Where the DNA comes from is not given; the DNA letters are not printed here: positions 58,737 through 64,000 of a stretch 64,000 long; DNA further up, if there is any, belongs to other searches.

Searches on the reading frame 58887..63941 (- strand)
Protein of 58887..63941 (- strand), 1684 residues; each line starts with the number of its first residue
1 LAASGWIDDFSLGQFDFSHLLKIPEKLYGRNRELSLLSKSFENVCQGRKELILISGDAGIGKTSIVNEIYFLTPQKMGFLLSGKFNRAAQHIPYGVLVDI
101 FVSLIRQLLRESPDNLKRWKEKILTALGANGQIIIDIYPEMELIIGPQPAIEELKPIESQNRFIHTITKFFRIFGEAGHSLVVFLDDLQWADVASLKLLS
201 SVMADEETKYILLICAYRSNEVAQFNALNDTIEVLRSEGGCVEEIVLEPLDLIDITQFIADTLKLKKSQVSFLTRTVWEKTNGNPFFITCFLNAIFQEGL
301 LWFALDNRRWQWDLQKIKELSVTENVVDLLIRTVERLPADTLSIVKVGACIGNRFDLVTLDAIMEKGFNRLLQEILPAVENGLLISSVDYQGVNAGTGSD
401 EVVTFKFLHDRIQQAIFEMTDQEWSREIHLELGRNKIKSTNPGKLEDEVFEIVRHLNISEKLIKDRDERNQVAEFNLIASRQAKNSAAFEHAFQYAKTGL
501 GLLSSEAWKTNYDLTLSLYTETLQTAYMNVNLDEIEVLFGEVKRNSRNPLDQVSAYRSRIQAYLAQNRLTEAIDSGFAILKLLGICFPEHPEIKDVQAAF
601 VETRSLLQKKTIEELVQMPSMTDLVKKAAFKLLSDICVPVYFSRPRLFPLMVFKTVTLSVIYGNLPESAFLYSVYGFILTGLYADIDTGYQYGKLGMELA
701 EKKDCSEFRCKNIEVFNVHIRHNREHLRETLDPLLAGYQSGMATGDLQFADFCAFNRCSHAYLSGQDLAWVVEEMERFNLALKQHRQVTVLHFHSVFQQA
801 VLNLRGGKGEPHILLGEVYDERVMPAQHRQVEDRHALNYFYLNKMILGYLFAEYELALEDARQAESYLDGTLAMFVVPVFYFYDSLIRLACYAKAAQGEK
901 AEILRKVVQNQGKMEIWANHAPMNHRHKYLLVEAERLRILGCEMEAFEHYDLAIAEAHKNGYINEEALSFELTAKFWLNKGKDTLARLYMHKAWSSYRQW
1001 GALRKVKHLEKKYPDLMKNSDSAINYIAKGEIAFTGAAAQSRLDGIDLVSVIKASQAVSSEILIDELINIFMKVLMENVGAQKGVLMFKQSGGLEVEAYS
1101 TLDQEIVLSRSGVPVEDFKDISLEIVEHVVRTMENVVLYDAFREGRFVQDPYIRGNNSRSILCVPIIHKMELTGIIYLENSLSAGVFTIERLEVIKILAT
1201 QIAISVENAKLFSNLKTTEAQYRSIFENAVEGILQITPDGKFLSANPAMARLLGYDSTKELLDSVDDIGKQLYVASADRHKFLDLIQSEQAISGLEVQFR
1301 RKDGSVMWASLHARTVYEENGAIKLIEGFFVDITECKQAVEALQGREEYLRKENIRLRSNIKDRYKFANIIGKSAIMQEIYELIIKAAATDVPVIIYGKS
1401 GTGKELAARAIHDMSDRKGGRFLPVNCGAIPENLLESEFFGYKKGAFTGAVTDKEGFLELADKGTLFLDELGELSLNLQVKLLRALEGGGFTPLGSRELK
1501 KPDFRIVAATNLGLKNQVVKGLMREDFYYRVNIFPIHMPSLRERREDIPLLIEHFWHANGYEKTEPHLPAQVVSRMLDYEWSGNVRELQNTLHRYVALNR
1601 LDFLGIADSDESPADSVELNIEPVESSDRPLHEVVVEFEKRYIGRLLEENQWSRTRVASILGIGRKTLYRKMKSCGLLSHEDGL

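Call 14: search_protein_families(library=pfam, proteins=[window:58887-63941:-], max_evalue=0.001)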
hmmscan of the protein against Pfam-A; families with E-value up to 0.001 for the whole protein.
window:58887-63941:- (1684 aa): 16 families
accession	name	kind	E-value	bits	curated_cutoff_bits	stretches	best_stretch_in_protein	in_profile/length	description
PF00158.32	Sigma54_activat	-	2.7e-64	216.3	20.2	1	1370-1537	1-168/168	Sigma-54 interaction domain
PF13191.12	AAA_16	-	1.1e-38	133.8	32.6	1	26-214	1-167/167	AAA ATPase domain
PF25601.1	AAA_lid_14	-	1.5e-15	57.2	27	1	1542-1606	1-67/87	AAA+ ATPase lid domain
PF14532.12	Sigma54_activ_2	-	3.5e-13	50.4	25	1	1371-1541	1-138/138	Sigma-54 interaction domain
PF13426.13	PAS_9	-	1.1e-12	48.6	27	1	1231-1335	2-103/103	PAS domain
PF01590.32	GAF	-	3e-12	47.6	22.4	1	1065-1205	3-132/133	GAF domain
PF02954.25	HTH_8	-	3.6e-12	46.2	22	1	1637-1673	4-40/42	Bacterial regulatory protein, Fis family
PF00989.32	PAS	-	3.1e-10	40.5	22.6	1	1221-1333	2-113/113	PAS fold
PF13185.12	GAF_2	-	1.2e-08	35.7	28.6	1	1064-1206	4-135/136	GAF domain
PF13188.13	PAS_8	-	1.5e-08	34.7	21.8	1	1220-1267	1-48/65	PAS domain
PF13492.12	GAF_3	-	6.8e-08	33.4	27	1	1064-1208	2-129/129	GAF domain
PF07728.20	AAA_5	-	4.4e-06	27.2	22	0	1393-1512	1-123/139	AAA domain (dynein-related subfamily)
PF08447.18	PAS_3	-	4.8e-06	27.2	25.6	1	1243-1329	2-88/89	PAS fold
PF08448.16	PAS_4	-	0.00023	21.8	23.1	1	1226-1335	1-107/110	PAS fold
PF01078.27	Mg_chelatase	-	0.00052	19.9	20.3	0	1449-1489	93-133/207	Magnesium chelatase, subunit ChlI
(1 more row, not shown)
